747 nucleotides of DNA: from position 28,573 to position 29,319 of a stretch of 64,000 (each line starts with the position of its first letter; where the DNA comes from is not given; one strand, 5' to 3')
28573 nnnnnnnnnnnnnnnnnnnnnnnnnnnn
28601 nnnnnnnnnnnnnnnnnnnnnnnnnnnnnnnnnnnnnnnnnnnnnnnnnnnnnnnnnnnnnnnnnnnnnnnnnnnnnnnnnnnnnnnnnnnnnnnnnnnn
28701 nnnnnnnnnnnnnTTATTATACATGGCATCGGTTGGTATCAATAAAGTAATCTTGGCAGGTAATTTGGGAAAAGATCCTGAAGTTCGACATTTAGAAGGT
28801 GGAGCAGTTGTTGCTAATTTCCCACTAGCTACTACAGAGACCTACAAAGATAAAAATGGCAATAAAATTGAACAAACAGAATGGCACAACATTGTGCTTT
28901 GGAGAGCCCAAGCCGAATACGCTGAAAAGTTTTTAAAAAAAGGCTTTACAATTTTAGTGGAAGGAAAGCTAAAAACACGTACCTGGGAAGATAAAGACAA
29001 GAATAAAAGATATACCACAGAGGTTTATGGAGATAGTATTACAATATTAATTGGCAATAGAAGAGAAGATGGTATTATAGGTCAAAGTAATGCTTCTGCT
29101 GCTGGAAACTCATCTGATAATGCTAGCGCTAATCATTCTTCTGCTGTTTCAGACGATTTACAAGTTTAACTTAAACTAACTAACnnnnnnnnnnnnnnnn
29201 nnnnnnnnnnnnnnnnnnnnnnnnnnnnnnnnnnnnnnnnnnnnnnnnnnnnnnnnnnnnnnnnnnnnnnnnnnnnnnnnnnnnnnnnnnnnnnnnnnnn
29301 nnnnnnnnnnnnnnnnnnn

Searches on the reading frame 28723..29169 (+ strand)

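Call 6: search_protein_families(library=ncbifam, proteins=[window:28723-29169:+], max_evalue=0.01)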
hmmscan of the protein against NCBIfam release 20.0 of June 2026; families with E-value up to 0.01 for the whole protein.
window:28723-29169:+ (148 aa): 18 families
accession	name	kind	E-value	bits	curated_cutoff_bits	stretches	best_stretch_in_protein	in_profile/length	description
TIGR00621.2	ssb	subfamily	3.1e-42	144.7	53.95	1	5-136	3-134/165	single-stranded DNA-binding protein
NF006533.0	PRK09010.1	subfamily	5.9e-38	130.6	260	1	1-134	1-139/177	single-stranded DNA-binding protein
NF005406.0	PRK06958.1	subfamily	3.3e-37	128.7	252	1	1-134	1-134/182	single-stranded DNA-binding protein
NF004357.0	PRK05733.1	subfamily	2.3e-34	118.9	241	1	4-134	3-132/172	single-stranded DNA-binding protein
NF010292.0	PRK13732.1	subfamily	7.8e-32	110.6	265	1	1-107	1-107/175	single-stranded DNA-binding protein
NF004972.0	PRK06341.1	equivalog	4.7e-31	108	254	1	5-138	4-142/166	single-stranded DNA-binding protein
NF006445.0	PRK08763.1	subfamily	3.7e-29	102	246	1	4-128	3-126/164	single-stranded DNA-binding protein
NF005170.0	PRK06642.1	equivalog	4.8e-25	88.1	270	1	5-116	4-120/152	single-stranded DNA-binding protein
NF006297.0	PRK08486.1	equivalog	1e-23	84.4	212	1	7-141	3-137/182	single-stranded DNA-binding protein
NF005241.0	PRK06751.1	equivalog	2.4e-22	79.8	313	1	6-139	2-133/173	single-stranded DNA-binding protein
NF005580.0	PRK07275.1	subfamily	2.9e-22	79.6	254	1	6-139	2-133/162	single-stranded DNA-binding protein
NF005674.0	PRK07459.1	equivalog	2e-20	72.9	161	1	5-119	2-111/121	single-stranded DNA-binding protein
NF005851.0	PRK07772.1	subfamily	7.1e-18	65.5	194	1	9-107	7-107/191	single-stranded DNA-binding protein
NF005579.0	PRK07274.1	equivalog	2e-16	59.9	169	1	6-109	2-102/131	single-stranded DNA-binding protein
NF005242.0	PRK06752.1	equivalog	2e-15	57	189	1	6-115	2-108/112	single-stranded DNA-binding protein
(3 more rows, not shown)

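Call 7: search_protein_families(library=pfam, proteins=[window:28723-29169:+], max_evalue=0.01)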
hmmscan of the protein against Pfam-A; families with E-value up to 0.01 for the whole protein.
window:28723-29169:+ (148 aa): 2 families
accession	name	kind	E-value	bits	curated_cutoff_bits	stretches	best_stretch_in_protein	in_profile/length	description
PF00436.31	SSB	-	1.1e-33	115.8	26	1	6-108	1-103/104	Single-strand binding protein family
PF01336.31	tRNA_anti-codon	-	0.002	18.4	27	1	56-109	30-75/75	OB-fold nucleic acid binding domain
